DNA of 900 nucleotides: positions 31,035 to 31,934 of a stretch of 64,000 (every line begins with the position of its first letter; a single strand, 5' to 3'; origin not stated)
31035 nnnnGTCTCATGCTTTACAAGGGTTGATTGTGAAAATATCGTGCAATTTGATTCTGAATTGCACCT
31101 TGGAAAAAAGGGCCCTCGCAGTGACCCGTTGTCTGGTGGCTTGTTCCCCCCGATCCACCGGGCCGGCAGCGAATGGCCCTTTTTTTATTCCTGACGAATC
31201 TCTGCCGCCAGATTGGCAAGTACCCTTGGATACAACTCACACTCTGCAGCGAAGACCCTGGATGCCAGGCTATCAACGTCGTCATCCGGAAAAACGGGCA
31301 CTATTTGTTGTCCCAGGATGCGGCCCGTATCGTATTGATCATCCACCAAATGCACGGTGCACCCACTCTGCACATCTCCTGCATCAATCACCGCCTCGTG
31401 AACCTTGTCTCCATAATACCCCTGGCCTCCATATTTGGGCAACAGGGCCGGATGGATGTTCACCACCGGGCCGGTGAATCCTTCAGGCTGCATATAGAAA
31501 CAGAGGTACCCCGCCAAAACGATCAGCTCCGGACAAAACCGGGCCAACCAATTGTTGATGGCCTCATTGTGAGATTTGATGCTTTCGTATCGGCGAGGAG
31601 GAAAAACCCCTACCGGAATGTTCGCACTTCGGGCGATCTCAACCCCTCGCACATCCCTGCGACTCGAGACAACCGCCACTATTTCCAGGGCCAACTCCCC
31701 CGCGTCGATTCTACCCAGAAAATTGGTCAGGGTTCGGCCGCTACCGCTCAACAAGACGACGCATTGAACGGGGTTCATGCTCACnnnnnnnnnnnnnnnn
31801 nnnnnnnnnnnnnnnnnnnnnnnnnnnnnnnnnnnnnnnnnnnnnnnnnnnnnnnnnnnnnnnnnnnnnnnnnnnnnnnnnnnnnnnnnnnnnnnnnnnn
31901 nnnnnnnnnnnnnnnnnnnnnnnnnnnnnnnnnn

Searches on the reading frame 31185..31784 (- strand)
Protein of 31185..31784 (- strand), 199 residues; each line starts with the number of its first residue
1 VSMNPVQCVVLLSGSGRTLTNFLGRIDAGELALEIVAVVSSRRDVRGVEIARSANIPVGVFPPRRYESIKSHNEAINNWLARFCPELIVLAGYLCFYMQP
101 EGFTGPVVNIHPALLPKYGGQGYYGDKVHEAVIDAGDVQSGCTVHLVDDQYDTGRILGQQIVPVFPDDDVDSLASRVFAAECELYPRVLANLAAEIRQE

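Call 34: search_protein_families(library=pfam, max_evalue=1e-8, proteins=[window:31185-31784:-])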
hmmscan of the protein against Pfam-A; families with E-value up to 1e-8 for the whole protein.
window:31185-31784:- (199 aa): 1 family
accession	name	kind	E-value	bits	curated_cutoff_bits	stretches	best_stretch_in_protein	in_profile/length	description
PF00551.24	Formyl_trans_N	-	1.3e-38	133.1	26.1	1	8-189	3-181/181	Formyl transferase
